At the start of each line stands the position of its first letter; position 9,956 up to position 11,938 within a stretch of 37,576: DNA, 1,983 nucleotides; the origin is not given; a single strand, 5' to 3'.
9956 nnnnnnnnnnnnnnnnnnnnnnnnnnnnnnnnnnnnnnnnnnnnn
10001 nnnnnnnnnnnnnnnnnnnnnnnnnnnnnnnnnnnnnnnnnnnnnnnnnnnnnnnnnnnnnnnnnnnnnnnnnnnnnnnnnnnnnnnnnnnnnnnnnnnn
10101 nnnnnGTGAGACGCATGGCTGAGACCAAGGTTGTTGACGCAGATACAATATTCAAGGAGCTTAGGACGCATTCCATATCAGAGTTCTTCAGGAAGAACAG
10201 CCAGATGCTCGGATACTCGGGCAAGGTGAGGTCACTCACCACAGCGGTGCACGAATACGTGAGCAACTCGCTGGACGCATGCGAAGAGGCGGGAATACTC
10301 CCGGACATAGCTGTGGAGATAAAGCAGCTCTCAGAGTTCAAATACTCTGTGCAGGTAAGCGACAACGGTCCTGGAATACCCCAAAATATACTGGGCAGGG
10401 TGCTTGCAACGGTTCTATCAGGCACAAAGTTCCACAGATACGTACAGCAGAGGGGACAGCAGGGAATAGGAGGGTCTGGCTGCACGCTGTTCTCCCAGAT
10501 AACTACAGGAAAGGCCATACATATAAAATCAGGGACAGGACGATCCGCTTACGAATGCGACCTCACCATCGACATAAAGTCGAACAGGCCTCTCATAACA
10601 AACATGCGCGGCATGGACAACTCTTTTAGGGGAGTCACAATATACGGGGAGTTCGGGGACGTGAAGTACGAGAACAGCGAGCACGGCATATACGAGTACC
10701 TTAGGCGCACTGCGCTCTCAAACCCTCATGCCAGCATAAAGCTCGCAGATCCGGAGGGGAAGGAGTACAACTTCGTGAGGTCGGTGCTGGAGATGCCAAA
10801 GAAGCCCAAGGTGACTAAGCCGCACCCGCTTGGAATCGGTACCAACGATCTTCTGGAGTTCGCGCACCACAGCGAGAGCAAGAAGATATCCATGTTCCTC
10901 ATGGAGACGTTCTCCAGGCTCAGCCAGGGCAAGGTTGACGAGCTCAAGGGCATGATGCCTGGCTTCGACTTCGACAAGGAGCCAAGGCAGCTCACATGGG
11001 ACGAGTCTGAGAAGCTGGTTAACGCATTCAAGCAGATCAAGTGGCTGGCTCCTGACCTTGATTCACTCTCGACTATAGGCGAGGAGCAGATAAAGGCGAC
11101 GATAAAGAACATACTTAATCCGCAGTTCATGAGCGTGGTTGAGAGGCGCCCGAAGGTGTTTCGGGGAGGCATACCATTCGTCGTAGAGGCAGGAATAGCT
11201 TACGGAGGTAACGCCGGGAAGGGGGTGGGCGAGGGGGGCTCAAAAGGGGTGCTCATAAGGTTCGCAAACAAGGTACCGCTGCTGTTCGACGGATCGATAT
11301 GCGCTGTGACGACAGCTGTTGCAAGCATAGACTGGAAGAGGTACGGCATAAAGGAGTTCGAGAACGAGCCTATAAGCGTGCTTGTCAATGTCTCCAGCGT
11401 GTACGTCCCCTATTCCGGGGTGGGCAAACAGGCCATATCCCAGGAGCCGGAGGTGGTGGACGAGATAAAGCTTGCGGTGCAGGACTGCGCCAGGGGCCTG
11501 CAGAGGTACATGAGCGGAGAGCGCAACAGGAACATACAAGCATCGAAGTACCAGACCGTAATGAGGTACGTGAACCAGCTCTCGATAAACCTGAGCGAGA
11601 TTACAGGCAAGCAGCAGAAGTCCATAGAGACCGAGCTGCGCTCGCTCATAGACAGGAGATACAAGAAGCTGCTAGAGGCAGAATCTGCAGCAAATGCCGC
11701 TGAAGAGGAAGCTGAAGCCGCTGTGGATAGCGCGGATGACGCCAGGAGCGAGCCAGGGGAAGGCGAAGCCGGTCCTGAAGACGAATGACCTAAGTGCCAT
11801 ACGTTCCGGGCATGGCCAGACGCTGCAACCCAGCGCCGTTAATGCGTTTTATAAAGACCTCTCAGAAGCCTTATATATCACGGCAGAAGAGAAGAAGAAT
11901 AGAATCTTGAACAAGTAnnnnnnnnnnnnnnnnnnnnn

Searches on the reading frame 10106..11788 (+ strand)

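Call 6: search_protein_families(library=pfam, proteins=[window:10106-11788:+], max_evalue=0.01)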
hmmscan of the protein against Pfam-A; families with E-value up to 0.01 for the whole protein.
window:10106-11788:+ (560 aa): 3 families
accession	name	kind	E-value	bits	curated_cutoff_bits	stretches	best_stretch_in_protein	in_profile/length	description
PF09239.17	Topo-VIb_trans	-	2.6e-51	174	24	1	316-478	1-156/159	Topoisomerase VI B subunit, transducer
PF02518.31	HATPase_c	-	2.4e-09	38.1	26.4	1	41-146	3-99/111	Histidine kinase-, DNA gyrase B-, and HSP90-like ATPase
PF13589.12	HATPase_c_3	-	2.7e-06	27.9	25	1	43-133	2-89/137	Histidine kinase-, DNA gyrase B-, and HSP90-like ATPase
